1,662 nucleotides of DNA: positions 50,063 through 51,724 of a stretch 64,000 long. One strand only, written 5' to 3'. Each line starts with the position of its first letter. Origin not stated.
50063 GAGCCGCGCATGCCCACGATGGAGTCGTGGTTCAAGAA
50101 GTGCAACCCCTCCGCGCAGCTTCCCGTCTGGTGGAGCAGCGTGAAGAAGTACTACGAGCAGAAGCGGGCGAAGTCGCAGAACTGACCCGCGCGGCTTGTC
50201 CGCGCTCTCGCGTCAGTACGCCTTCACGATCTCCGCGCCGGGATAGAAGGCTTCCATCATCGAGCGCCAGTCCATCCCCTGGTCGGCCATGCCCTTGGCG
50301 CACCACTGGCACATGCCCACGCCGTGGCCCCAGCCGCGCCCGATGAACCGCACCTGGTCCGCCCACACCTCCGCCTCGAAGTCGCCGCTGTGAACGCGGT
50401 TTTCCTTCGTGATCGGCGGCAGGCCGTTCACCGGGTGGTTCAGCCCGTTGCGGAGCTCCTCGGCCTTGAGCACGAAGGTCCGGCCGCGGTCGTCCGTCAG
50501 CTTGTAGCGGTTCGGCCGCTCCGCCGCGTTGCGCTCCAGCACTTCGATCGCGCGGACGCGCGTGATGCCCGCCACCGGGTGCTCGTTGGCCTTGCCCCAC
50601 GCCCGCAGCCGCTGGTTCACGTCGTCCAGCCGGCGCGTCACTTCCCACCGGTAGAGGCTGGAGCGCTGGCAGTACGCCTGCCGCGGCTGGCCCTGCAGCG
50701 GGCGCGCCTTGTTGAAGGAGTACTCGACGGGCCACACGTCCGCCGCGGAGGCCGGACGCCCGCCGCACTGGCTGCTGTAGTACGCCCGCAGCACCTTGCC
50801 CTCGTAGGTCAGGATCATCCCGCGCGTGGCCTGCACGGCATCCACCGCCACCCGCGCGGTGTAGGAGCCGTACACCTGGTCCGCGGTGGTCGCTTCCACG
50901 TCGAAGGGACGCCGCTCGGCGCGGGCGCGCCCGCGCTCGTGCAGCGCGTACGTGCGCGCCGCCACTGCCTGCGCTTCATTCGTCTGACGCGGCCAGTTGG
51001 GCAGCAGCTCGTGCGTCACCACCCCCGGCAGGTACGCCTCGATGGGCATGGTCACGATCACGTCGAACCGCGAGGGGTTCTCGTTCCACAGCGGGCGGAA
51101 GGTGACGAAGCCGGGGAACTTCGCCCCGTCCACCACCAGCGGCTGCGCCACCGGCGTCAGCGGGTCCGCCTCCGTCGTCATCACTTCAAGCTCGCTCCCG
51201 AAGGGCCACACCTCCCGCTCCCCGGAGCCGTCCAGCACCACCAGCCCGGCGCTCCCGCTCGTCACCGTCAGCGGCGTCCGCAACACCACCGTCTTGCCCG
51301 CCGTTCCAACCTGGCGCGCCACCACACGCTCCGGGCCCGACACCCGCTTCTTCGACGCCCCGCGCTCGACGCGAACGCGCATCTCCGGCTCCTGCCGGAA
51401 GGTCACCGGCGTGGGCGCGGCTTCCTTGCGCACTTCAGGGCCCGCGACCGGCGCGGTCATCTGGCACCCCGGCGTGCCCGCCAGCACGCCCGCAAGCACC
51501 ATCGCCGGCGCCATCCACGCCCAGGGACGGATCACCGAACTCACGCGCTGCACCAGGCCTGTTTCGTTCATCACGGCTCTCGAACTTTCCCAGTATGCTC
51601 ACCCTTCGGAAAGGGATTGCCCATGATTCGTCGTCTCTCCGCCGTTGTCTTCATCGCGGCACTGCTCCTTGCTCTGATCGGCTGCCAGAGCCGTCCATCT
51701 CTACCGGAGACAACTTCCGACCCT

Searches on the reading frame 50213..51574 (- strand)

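Call 42: search_protein_families(library=pfam, proteins=[window:50213-51574:-], max_evalue=0.001)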
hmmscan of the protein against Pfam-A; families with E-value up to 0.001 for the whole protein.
window:50213-51574:- (453 aa): 1 family
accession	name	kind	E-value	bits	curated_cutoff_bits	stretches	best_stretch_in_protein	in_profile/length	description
PF08486.15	SpoIID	-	2e-21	76.9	23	1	169-257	4-97/97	Stage II sporulation protein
